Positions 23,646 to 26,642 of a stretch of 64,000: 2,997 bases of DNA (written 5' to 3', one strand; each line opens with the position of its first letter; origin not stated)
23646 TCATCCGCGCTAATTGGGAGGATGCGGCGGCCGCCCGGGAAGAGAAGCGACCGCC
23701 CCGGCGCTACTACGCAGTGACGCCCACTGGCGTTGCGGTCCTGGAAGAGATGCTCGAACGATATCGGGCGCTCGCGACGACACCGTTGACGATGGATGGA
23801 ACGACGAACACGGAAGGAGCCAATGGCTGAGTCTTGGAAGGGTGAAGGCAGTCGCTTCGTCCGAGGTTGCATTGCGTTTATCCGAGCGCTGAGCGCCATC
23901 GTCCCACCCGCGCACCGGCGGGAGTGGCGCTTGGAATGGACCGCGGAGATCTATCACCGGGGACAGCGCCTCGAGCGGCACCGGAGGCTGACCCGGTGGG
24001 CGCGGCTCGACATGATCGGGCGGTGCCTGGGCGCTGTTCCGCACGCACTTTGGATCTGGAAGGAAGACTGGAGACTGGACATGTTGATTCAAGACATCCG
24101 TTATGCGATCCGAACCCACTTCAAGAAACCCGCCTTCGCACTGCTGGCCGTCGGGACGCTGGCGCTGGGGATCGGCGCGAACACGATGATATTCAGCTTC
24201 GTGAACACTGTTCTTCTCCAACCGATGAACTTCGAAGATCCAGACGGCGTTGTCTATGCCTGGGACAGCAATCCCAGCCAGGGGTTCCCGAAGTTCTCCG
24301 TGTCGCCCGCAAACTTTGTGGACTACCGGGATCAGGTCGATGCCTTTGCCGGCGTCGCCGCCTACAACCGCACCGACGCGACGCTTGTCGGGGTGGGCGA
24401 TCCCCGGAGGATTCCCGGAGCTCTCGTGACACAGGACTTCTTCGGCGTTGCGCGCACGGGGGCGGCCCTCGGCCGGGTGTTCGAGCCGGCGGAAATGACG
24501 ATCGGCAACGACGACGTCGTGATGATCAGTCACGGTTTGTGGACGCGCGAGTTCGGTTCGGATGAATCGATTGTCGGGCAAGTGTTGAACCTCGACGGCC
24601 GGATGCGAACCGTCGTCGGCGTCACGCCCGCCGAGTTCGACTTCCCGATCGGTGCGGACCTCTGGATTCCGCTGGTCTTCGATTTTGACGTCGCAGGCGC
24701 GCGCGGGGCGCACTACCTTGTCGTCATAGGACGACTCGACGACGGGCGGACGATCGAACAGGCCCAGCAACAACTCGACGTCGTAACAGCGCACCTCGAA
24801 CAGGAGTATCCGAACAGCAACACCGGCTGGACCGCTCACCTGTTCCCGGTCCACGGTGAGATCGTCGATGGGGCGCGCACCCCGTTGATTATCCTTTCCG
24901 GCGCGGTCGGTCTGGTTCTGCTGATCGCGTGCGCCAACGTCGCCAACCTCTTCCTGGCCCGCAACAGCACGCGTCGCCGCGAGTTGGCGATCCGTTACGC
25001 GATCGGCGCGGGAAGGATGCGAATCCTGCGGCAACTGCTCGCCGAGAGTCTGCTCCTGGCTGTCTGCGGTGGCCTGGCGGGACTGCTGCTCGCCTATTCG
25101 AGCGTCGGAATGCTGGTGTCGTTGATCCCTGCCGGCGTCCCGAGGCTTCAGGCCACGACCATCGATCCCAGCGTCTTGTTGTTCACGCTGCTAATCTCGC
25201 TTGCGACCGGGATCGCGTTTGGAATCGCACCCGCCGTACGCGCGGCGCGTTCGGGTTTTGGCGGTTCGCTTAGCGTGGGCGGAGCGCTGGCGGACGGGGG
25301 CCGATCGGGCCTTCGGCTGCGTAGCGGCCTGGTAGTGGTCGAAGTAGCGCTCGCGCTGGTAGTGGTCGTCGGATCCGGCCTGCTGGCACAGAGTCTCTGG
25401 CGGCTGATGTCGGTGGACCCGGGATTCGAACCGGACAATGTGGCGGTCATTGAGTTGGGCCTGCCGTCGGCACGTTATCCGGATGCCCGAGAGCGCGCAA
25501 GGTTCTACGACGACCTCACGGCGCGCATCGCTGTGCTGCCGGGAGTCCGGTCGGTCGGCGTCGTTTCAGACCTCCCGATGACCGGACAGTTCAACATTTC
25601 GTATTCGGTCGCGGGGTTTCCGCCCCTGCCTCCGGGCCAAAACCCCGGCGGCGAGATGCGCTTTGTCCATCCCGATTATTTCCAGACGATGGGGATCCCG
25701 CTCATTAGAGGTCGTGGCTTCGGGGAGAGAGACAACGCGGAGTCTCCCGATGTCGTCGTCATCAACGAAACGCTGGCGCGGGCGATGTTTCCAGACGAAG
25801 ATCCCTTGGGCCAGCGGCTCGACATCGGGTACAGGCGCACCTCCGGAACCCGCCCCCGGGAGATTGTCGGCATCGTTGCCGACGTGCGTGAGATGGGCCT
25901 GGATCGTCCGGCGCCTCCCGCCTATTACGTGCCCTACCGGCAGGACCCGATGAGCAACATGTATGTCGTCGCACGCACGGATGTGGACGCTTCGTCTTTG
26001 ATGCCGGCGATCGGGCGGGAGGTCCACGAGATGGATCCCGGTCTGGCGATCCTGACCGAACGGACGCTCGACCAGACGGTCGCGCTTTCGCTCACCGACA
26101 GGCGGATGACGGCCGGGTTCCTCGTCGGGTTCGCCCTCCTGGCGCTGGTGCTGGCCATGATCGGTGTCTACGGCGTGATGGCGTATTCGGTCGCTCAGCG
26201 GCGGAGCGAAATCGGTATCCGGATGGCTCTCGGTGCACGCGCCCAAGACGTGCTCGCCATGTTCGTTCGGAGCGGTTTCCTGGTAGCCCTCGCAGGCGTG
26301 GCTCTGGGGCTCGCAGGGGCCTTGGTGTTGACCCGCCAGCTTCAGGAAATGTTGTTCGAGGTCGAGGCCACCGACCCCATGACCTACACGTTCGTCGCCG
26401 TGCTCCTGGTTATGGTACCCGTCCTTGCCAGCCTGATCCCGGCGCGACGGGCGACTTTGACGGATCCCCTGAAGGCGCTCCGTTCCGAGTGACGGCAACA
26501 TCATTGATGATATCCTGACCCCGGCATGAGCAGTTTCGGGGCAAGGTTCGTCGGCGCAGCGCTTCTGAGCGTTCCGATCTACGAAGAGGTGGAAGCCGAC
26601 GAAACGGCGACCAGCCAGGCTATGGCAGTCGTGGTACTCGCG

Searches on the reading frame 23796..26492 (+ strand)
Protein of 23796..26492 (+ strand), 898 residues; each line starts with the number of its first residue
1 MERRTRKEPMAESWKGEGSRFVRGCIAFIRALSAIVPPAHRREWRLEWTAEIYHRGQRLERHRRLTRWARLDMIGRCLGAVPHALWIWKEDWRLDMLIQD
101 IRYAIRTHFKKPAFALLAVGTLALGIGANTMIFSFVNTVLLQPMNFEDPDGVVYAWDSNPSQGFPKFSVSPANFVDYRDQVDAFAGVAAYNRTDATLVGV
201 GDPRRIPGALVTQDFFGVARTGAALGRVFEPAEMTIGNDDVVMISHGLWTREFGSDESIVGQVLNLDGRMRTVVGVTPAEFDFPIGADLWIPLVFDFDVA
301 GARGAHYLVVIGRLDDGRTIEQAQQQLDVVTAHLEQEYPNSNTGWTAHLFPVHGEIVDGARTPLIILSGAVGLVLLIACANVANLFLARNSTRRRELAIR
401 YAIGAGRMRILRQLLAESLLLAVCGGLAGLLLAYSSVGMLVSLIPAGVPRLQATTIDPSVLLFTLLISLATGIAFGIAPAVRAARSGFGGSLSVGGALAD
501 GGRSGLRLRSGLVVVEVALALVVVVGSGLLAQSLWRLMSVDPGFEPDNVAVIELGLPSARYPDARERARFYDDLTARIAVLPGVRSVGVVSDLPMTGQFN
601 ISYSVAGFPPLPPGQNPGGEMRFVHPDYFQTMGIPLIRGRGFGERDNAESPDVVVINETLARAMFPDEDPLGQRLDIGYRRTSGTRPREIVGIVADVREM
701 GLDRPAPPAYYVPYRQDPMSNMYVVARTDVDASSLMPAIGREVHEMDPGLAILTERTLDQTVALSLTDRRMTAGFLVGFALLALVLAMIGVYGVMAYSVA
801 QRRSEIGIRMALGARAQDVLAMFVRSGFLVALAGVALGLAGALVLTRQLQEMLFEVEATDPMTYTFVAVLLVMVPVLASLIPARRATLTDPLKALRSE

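Call 55: search_protein_families(library=pfam, proteins=[window:23796-26492:+], max_evalue=0.00001)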
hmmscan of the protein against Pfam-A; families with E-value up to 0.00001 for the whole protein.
window:23796-26492:+ (898 aa): 2 families
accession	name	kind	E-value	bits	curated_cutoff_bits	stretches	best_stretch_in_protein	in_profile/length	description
PF12704.14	MacB_PCD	-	1.1e-37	130.8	27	2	116-328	2-205/207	MacB-like periplasmic core domain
PF02687.27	FtsX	-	8.7e-26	90.8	25.5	2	779-887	3-116/120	FtsX-like permease C-terminal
